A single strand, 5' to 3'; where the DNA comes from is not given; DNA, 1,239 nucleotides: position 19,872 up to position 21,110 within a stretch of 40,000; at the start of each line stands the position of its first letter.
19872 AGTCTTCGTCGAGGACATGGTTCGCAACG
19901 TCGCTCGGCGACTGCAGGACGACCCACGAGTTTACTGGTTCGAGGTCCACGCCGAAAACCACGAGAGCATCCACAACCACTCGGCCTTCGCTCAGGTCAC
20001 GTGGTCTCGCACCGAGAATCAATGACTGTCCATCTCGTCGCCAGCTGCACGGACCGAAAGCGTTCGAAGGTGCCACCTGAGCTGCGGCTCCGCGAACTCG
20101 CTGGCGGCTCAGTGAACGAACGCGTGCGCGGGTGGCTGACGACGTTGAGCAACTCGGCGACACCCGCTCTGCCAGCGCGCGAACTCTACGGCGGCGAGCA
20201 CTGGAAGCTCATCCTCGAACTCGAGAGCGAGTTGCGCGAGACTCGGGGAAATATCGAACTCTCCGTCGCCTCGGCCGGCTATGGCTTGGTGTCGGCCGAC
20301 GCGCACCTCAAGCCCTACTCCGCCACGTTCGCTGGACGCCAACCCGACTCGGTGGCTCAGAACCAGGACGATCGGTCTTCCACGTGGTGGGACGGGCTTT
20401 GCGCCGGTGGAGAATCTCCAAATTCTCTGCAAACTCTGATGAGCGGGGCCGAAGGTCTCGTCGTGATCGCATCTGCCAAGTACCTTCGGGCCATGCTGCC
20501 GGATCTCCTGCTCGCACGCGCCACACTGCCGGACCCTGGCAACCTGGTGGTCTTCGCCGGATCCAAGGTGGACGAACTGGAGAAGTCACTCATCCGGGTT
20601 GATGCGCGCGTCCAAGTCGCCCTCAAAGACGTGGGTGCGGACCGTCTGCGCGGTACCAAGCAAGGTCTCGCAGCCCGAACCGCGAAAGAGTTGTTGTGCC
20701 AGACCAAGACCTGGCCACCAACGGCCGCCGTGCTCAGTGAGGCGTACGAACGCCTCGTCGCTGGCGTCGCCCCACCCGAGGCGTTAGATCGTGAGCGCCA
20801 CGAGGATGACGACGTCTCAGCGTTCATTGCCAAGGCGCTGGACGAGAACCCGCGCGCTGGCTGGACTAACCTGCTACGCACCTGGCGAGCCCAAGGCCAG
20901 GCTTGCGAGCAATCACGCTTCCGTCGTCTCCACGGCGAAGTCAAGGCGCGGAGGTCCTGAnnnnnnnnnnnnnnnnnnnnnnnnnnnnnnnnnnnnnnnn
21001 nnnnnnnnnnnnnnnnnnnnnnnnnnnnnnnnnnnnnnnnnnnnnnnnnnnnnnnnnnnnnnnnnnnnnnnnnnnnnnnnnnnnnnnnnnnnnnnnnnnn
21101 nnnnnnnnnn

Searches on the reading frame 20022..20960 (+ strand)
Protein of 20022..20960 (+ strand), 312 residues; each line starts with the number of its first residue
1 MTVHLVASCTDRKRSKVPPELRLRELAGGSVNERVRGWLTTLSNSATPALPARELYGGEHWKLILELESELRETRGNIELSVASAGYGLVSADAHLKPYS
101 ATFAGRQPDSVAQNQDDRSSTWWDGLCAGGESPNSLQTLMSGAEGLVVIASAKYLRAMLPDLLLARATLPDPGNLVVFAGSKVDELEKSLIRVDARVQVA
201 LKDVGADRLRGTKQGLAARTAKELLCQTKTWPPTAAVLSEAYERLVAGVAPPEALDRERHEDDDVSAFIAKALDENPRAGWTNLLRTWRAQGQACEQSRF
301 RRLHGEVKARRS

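Call 5: search_protein_families(library=pfam, proteins=[window:20022-20960:+], max_evalue=0.01)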
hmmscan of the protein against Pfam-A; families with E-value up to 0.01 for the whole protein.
window:20022-20960:+ (312 aa): 2 families
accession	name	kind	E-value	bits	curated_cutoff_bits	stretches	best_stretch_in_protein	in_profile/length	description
PF20748.2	RecJ_C_Deinoc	-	0.0012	19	25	1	135-244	19-126/155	RecJ C-terminal domain, Deinococci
PF21818.3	DUF6884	-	0.0025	18.4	30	0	49-107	14-67/135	Family of unknown function (DUF6884)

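Call 6: search_protein_families(library=ncbifam, proteins=[window:20022-20960:+], max_evalue=0.01)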
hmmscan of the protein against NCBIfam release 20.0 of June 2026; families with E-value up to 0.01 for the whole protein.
window:20022-20960:+ (312 aa): 0 families

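Call 7: search_protein_families(library=padloc, proteins=[window:20022-20960:+], max_evalue=0.01)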
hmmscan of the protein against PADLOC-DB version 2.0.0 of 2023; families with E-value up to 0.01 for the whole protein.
window:20022-20960:+ (312 aa): 11 families
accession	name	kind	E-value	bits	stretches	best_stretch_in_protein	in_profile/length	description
PDLC02817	DpdC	-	2.5e-65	218.7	1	3-309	4-295/299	DpdC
PDLC02818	DpdC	-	5.8e-42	142.1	1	2-310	3-317/319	DpdC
PDLC02815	DpdC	-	1.3e-33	114.8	1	4-309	8-307/312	DpdC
PDLC02816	DpdC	-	1.2e-16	59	1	3-307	4-309/313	DpdC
PDLC02823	DpdC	-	6.7e-15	53.5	1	97-311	4-219/223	DpdC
PDLC02813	DpdC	-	1.3e-13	49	1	3-165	4-157/310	DpdC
PDLC02814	DpdC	-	6.1e-13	47.1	1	149-304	2-145/151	DpdC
PDLC02820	DpdC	-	2.2e-06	25.8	1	3-113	4-113/165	DpdC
PDLC02821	DpdC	-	0.00022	19.1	1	259-302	117-160/170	DpdC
PDLC02819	DpdC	-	0.00047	18.5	1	259-302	48-91/101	DpdC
PDLC04712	PDC-M57A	-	0.0037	15.6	1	49-117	17-73/138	-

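Call 15: find_homologous_proteins(query=window:20022-20960:+, max_evalue=0.00001)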
Query window:20022-20960:+ (312 aa): 130 proteins with E <= 0.00001 among 8000 candidates; the best 120 are listed.
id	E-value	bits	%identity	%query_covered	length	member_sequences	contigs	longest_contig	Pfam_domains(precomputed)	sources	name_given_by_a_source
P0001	1.9e-181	620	100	90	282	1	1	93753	-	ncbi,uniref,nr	ncbi:hypothetical protein [Enhygromyxa salina]|uniref:hypothetical protein n=1 Tax=Enhygromyxa salin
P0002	7.2e-146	503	75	100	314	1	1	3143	-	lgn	-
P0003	9.3e-145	500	83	89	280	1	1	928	-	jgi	jgi:hypothetical protein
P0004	2.1e-134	466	70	100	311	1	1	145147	-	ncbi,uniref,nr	ncbi:hypothetical protein ENSA5_35960 [Enhygromyxa salina]|uniref:Uncharacterized protein n=1 Tax=En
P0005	6.0e-112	392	62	99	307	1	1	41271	PF21818.4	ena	-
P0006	1.3e-108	381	60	100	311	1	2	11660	PF21818.4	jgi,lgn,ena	-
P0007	2.3e-104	367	58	100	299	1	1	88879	PF21818.4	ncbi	ncbi:MAG: hypothetical protein R6X02_34630 [Enhygromyxa sp.]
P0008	6.6e-104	365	61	100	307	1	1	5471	-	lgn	-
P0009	3.9e-103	363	59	100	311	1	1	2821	PF21818.4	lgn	-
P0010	1.2e-102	361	58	100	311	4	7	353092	-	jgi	jgi:hypothetical protein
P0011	4.6e-102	359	59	100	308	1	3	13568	-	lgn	-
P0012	1.8e-98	348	57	99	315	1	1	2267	-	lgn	-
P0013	1.5e-97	345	55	100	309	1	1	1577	-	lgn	-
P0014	7.4e-97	342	55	100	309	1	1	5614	-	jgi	jgi:hypothetical protein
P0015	1.7e-96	341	57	100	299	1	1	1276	PF21818.4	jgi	jgi:hypothetical protein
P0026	2.8e-81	291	53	100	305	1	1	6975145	PF21818.4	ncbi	ncbi:hypothetical protein ACNOYE_16860 [Nannocystaceae bacterium ST9]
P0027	7.4e-80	287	53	99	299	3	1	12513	PF21818.4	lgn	-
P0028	2.3e-75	272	51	99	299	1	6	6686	PF21818.4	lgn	-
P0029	4.1e-65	238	54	80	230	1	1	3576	PF21818.4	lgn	-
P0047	1.1e-44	171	38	99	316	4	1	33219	PF21818.4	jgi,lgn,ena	-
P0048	2.1e-44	170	39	97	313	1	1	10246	PF21818.4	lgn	-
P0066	2.9e-39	153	37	96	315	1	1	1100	PF21818.4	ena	-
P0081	1.9e-36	144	36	98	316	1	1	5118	PF21818.4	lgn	-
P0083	2.5e-36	144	37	99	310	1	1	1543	PF21818.4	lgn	-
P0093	8.7e-35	139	37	85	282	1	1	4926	PF21818.4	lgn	-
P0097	6.9e-34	136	35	99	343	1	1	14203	PF21818.4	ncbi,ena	-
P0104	1.0e-32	132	37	98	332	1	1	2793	PF21818.4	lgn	-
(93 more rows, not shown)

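Call 24: search_solved_structures(query=window:20022-20957:+, max_evalue=10)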
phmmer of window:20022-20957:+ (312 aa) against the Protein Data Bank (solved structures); distinct sequences matched with E-value up to 10: 1.
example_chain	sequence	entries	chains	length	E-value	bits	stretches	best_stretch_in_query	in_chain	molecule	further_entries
5cwb_A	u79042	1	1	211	0.85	12.1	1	179-276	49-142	Designed helical repeat protein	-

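Call 26: find_related_loci(query=A1, collection=genome_contigs, flank=6000)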
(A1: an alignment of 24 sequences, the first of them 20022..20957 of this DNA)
Query A1 (312 aa) in genome_contigs; peptide patterns used: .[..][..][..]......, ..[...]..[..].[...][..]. (x = any residue, [..] = any of these).
170 stretches matched a pattern; 130 encode a relative of the query (tblastn E <= 1e-3); the best 80 are kept; 80 distinct loci.
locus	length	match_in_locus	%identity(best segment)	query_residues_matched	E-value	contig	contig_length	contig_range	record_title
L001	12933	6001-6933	70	1-312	7e-140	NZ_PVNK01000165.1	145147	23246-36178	Enhygromyxa salina strain SWB005 ENSA5_contig000165, whole genome shotgun sequence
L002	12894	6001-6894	58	1-311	1e-111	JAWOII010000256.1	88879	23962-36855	MAG: Enhygromyxa sp. isolate CWP5-2.bin.157 k191_893059, whole genome shotgun sequence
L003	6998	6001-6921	54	1-312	2e-88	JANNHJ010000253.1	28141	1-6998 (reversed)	MAG: Myxococcales bacterium isolate SOY_6_C_metabat_27 SOY_6_C_k141_5088124, whole genome shotgun sequence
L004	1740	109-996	55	8-307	5e-90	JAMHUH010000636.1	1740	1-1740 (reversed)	MAG: Nannocystaceae bacterium isolate ST_AS_metabat.41 k201_688359, whole genome shotgun sequence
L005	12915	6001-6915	53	1-312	2e-84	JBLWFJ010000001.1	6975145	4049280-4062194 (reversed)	Nannocystaceae bacterium ST9 contig_1_pilon, whole genome shotgun sequence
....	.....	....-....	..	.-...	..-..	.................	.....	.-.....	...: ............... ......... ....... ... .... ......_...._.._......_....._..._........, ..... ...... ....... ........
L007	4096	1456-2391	37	2-308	1e-50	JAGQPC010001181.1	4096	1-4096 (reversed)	MAG: Planctomycetales bacterium isolate HKST-UBA30 2012-05-30_1_(paired)_contig_594693, whole genome shotgun sequence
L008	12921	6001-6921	38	2-303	2e-50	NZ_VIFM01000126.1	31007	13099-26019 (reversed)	Myxococcus llanfairpwllgwyngyllgogerychwyrndrobwllllantysiliogogogochensis strain AM401 NODE_126_length_31007_cov_65.377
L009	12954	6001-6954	37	3-310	6e-50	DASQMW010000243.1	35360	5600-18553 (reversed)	MAG TPA_asm: Archangium sp. isolate SMAG_U10759 k141_148765, whole genome shotgun sequence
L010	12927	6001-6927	36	3-308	7e-49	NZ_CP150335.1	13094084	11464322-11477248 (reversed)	Sorangium sp. So ce375 chromosome, complete genome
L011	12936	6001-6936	40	3-307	2e-56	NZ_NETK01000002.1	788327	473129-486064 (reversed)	Nannocystis exedens strain DSM 71 utg4, whole genome shotgun sequence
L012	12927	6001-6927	36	3-308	7e-48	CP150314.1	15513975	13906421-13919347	Sorangium sp. So ce134 chromosome, complete genome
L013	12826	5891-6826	34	2-308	2e-47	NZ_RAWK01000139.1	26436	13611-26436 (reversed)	Corallococcus aberystwythensis strain AB050A NODE_139_26436_cov_29.045_ID_11717, whole genome shotgun sequence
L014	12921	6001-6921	34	2-303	6e-47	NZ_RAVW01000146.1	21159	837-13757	Corallococcus exercitus strain AB043A NODE_146_21159_cov_22.6712_ID_16665, whole genome shotgun sequence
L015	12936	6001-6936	39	2-308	1e-46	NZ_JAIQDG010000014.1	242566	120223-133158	Myxococcus sp. RHSTA-1-4 NODE_14_length_242566_cov_166.197502, whole genome shotgun sequence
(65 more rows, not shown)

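Call 39: find_encoding_contigs(protein=P0001, flank=10000, max_places=2)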
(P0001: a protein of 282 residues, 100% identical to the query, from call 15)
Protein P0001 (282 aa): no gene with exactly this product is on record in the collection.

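Call 46: predict_structure(alignment_id=A1)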
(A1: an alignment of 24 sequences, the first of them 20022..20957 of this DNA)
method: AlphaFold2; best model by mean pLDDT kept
length: 312 residues; sequences in the alignment: 24
mean_pLDDT: 91.5   pTM: 0.85
mean pLDDT of the five models: 91.5, 90.6, 89.8, 89.4, 89.2
residues with pLDDT >= 90: 238; 70-90: 60; 50-70: 12; < 50: 2
segments of 3 or more residues with pLDDT < 50: none
pLDDT, mean of each block of 10 residues (from residue 1): 93 91 89 94 96 94 97 95 96 96 89 74 92 88 95 95 96 97 96 92 58 89 96 97 95 81 95 95 92 90 96 86
secondary structure, 60 per line:
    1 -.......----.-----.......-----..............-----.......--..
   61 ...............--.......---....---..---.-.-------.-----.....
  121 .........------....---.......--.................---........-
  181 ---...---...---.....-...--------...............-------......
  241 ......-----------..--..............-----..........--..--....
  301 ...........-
elements in order: E2-8 H31-44 H52-55 H59-75 E78-84 E88-91 H116-129 H136-139 E143-149 H152-168 E175-179 E190-192 H196-200 H213-227 H235-246 H262-275 H281-290 H297-311

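Call 50: fold_search(model_id=the predicted structure, library=pdb)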
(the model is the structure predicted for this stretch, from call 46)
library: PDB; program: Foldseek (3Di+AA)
matches with E <= 10: 418; with E <= 0.001: 0
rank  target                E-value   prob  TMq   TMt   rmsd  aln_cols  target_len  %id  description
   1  5caj_A                5.7e-03  0.97  0.27  0.32  11.1       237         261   10  Crystal structure of E. coli YaaA, a member of the DUF328/UPF0246 family (released 2016-02-24)
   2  2nx2                  3.8e-02  0.25  0.18  0.27  15.9       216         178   11  Crystal structure of protein ypsA from Bacillus subtilis, Pfam DUF1273 (released 2006-12-19)
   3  7tjh_I                4.2e-02  0.14  0.16  0.14  21.8       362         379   12  S. cerevisiae ORC bound to 84 bp ARS1 DNA and Cdc6 (state 1) with flexible Orc6 N-terminal domain (released 2022-10-05)
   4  4la4_A                2.1e-01  0.25  0.25  0.34  10.4       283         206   10  Crystal structure of native PnpB (released 2014-06-25)
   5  7o4l_6                2.5e-01  0.15  0.21  0.18  17.5       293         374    7  Yeast TFIIH in the expanded state within the pre-initiation complex (released 2021-06-16)
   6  9lfx_C                3.1e-01  0.60  0.33  0.34   6.3       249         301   10  Streptococcus mutans FtsZ (released 2026-01-14)
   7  8rev_D                3.5e-01  0.20  0.21  0.31  12.8       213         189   10  Structure of XPD stalled at a Y-fork DNA containing a interstrand crosslink (released 2024-05-29)
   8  3bgk                  3.5e-01  0.06  0.18  0.20  19.1       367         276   10  The crystal structure of hypothetic protein SMU.573 from Streptococcus mutans (released 2008-12-16)
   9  7o4i_6                4.1e-01  0.09  0.16  0.15  17.6       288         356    7  Yeast RNA polymerase II transcription pre-initiation complex with initial transcription bubble (released 2021-06-16)
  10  4xfk                  4.3e-01  0.21  0.26  0.22  11.1       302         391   10  Crystal structure of Leucine-, Isoleucine-, Valine-, Threonine-, and Alanine-binding protein from Brucella ovis (released 2015-03-11)
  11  4laf_D                4.3e-01  0.16  0.24  0.33   9.1       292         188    8  Crystal structure of PnpB complex with FMN (released 2014-06-25)
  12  3qek_B                4.3e-01  0.12  0.21  0.19  12.9       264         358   13  Crystal structure of amino terminal domain of the NMDA receptor subunit GluN1 (released 2011-06-15)
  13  2b4y_A                4.6e-01  0.23  0.26  0.30  10.7       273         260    6  Crystal Structure of Human Sirtuin homolog 5 (released 2006-02-28)
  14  4c0w                  4.6e-01  0.14  0.24  0.33  12.2       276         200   10  The crystal strucuture of native PpAzoR (released 2013-10-30)
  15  7jps_A                4.8e-01  0.08  0.15  0.14  18.6       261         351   13  ORC-DNA: Human Origin Recognition Complex (ORC) with DNA bound in the core (released 2020-09-09)
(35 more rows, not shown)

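Call 54: search_dna_similar(query=window:20022-20957:+, collection=plasmids, mode=protein, max_evalue=0.001, max_rows=25)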
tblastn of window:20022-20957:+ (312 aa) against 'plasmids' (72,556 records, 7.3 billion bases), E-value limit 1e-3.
Records with a match: 1242; places in all: 1277; records where one place covers at least 80% of the query: 8.
Best place of each record, by identity: <60% 1242.
By first word of the organism name: Escherichia 381; Salmonella 331; Enterobacter 300; Klebsiella 85; Citrobacter 69; Leclercia 18; Serratia 8; Providencia 8; Raoultella 7; Shigella 4; and 25 more.
By predicted mobility (MOB-suite, as given by PLSDB): conjugative 1036; non-mobilizable 149; mobilizable 57.
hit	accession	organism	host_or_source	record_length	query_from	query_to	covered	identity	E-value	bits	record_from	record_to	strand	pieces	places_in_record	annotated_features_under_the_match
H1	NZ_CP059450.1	Azospirillum brasilense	Prokaryotes,soil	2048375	1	311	100%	32.3%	5e-18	92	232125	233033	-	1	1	none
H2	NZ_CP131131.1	Shinella zoogloeoides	isolate,Activated charcoal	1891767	1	312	100%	28.7%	2e-8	63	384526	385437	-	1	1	none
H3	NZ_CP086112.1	Skermanella rosea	single cell,hydrocarbon-contaminated ...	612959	5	311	98%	28.8%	1e-9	67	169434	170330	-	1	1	hypothetical protein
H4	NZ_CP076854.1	Rhizobium sp. WYJ-E13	Curcuma wenyujin Y.H. Chen et C. ...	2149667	1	309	99%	28.3%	8e-12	73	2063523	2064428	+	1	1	none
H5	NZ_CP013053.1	Sinorhizobium americanum CCGM7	Phaseolus vulgaris,root nodules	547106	1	308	99%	27.0%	9e-9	64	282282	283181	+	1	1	hypothetical protein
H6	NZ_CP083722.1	Bradyrhizobium sp. 41S5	Glycine max cv. AC Glengarry,Cell ...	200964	5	310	98%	26.9%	3e-7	59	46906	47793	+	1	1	hypothetical protein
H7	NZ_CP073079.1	Caulobacter sp. S6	pure culture,soil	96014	5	303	96%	27.1%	5e-5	52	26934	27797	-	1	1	hypothetical protein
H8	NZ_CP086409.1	Enterobacter cloacae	water,water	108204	2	301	96%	25.5%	3e-12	74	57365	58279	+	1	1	hypothetical protein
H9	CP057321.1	Citrobacter freundii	culture,Pooled pig faecal samples ...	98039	3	224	71%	31.8%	2e-8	63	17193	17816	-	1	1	none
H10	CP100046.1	Shigella flexneri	Homo sapiens,stool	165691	3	197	63%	34.5%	4e-11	71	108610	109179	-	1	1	hypothetical protein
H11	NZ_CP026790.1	Shigella flexneri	-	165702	3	197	63%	34.5%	4e-11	71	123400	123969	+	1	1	DUF6884 domain-containing protein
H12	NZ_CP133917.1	Escherichia coli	Homo sapiens,blood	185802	3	197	63%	34.5%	4e-11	71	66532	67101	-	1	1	DUF6884 domain-containing protein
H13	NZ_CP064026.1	Escherichia coli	Pig,rectal swab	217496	3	197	63%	34.5%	4e-11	71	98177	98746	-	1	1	DUF6884 domain-containing protein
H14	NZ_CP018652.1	Salmonella enterica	human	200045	3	197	63%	34.5%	4e-11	71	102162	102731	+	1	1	DUF6884 domain-containing protein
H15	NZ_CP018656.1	Salmonella enterica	human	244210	3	197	63%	34.5%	4e-11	71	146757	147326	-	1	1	DUF6884 domain-containing protein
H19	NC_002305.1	Salmonella enterica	-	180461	3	197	63%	34.5%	5e-11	71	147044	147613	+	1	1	DUF6884 domain-containing protein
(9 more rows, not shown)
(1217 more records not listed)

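Call 55: get_annotated_region(hit=H8, flank=9000)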
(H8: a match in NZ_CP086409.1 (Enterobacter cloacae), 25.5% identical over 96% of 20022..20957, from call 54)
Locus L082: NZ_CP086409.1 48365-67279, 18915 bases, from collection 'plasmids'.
description: Enterobacter cloacae strain POL9 plasmid pPOL9A, complete sequence
organism: Enterobacter cloacae (NCBI taxid 550)
taxonomy: Bacteria; Pseudomonadota; Gammaproteobacteria; Enterobacterales; Enterobacteriaceae; Enterobacter; Enterobacter cloacae
host: -; source: water,water; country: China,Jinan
typing (MOB-suite, as given by PLSDB): non-mobilizable; replicon IncY
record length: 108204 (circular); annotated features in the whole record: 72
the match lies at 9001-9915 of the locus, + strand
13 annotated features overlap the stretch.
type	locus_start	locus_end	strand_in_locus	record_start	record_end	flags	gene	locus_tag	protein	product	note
CDS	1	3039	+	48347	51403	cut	-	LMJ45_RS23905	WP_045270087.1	efflux RND transporter permease subunit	-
CDS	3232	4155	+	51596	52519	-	-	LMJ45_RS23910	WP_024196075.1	acyltransferase family protein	-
CDS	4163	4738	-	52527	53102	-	pagP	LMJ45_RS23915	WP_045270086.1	lipid IV(A) palmitoyltransferase PagP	-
CDS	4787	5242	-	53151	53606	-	merR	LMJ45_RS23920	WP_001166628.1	Hg(II)-responsive transcriptional regulator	-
CDS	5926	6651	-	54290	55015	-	-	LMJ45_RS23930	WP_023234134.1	carbonic anhydrase family protein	-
CDS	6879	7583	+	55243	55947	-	-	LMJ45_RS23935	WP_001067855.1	IS6-like element IS26 family transposase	GO:0006313 - DNA transposition [Evidence IEA]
CDS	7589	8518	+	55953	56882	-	-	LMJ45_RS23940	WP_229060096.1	IS5 family transposase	-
CDS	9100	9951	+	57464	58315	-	-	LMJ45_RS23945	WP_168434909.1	hypothetical protein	-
CDS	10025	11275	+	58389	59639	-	dpdA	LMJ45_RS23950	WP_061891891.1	tRNA-guanine transglycosylase DpdA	GO:0006400 - tRNA modification [Evidence IEA]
CDS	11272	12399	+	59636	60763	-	dbpB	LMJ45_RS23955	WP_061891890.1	DGQHR domain-containing protein DpdB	-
CDS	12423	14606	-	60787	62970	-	dpdD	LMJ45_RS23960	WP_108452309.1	protein DpdD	-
CDS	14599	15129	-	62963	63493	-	dpdK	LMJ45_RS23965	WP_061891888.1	phospholipase D-like domain-containing protein DpdK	-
CDS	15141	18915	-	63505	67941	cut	dpdJ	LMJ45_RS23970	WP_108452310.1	protein DpdJ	-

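Call 56: get_annotated_region(hit=H19, flank=4000)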
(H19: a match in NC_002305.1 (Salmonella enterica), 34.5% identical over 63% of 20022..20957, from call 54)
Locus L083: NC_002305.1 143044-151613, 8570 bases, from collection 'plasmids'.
description: Salmonella enterica subsp. enterica serovar Typhi plasmid R27, complete sequence
organism: Salmonella enterica (NCBI taxid 90370)
taxonomy: Bacteria; Pseudomonadota; Gammaproteobacteria; Enterobacterales; Enterobacteriaceae; Salmonella; Salmonella enterica
host: -; source: -; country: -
typing (MOB-suite, as given by PLSDB): conjugative; replicon IncFIA; relaxase MOBH; mating-pair formation MPF_F
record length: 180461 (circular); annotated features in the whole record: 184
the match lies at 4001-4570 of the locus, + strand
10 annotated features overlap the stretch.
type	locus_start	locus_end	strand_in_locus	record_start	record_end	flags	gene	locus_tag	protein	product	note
CDS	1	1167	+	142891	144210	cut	-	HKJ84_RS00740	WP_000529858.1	DUF1173 family protein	-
CDS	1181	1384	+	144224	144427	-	-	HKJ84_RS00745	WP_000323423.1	hypothetical protein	-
CDS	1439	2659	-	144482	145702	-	-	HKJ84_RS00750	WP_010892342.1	hypothetical protein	-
CDS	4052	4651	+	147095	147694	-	-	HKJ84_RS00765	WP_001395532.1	DUF6884 domain-containing protein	-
CDS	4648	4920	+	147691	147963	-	-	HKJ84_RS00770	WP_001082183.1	hypothetical protein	-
CDS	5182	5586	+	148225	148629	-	-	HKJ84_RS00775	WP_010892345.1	H-NS family nucleoid-associated regulatory protein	GO:0006355 - regulation of DNA-templated transcription [Evidence IEA]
CDS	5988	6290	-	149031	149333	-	-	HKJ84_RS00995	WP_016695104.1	hypothetical protein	-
CDS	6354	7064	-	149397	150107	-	-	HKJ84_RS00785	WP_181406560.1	HNH endonuclease signature motif containing protein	-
CDS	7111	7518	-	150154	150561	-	-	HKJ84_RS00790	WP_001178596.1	hypothetical protein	-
CDS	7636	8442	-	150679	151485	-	-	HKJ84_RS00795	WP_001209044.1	HNH endonuclease signature motif containing protein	-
